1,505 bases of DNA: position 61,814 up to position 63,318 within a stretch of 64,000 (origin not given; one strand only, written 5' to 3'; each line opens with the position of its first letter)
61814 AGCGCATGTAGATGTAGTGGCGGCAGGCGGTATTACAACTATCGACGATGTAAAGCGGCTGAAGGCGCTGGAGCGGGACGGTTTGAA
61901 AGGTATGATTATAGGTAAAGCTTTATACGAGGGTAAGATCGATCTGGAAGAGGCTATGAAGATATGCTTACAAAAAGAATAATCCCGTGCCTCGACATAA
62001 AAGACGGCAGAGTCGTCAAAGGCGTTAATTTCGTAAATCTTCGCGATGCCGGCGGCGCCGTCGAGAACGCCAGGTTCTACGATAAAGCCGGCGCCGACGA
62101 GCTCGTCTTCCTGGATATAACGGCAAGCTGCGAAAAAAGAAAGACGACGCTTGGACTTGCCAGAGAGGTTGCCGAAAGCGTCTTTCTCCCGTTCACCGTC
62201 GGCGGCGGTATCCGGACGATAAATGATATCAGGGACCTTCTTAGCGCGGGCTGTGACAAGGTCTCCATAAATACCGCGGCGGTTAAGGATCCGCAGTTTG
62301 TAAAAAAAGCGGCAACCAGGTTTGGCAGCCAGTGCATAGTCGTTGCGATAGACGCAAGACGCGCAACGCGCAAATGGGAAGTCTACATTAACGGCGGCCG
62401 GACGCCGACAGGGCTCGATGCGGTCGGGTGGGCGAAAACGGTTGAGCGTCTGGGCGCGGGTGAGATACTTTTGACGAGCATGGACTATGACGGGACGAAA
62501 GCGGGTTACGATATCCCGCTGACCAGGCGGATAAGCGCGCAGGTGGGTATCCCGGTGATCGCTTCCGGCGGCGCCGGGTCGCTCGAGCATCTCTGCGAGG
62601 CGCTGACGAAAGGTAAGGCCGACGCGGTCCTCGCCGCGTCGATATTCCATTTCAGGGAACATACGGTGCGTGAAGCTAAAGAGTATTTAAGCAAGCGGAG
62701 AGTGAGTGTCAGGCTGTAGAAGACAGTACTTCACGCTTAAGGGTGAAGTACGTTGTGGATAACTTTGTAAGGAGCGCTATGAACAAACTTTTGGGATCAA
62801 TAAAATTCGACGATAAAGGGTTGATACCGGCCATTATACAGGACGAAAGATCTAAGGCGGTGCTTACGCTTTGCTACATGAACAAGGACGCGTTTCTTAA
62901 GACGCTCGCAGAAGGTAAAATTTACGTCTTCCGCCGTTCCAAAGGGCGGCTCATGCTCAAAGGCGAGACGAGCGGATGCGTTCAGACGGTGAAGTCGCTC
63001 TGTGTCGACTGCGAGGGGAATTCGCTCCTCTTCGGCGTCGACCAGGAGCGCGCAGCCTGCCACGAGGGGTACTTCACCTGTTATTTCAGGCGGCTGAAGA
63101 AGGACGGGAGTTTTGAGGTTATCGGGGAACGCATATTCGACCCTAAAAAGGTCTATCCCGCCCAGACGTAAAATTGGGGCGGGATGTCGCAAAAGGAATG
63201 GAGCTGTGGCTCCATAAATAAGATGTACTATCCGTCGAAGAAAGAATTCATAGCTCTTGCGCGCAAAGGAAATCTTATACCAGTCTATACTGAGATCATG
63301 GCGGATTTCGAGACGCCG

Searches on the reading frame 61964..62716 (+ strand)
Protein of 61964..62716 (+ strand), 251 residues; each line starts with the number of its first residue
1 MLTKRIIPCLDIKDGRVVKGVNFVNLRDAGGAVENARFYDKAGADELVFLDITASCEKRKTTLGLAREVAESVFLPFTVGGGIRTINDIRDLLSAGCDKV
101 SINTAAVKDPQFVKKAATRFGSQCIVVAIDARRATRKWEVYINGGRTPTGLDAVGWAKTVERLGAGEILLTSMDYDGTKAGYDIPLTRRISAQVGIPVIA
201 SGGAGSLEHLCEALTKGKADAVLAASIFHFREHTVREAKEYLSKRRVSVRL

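Call 88: search_protein_families(library=pfam, proteins=[window:61964-62716:+], max_evalue=0.00001)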
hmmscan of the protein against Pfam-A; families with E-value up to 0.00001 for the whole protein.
window:61964-62716:+ (251 aa): 2 families
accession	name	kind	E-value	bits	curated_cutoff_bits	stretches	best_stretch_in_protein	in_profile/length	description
PF00977.27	His_biosynth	-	1.8e-85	286.5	23.6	1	5-233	1-227/228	Histidine biosynthesis protein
PF03060.21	NMO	-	4.5e-06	26.7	28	0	31-105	144-224/331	Nitronate monooxygenase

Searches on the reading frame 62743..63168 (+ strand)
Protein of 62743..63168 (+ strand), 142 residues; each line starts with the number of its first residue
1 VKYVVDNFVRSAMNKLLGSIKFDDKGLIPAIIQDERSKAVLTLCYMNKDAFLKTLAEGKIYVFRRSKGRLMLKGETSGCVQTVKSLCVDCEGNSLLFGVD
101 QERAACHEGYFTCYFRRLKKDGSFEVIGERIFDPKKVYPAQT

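Call 88: search_protein_families(library=pfam, proteins=[window:62743-63168:+], max_evalue=0.00001)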
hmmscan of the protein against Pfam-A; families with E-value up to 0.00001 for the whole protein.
window:62743-63168:+ (142 aa): 1 family
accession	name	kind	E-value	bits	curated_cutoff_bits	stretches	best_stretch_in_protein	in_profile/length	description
PF01502.23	PRA-CH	-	2.2e-22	79.1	27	1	43-115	2-74/74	Phosphoribosyl-AMP cyclohydrolase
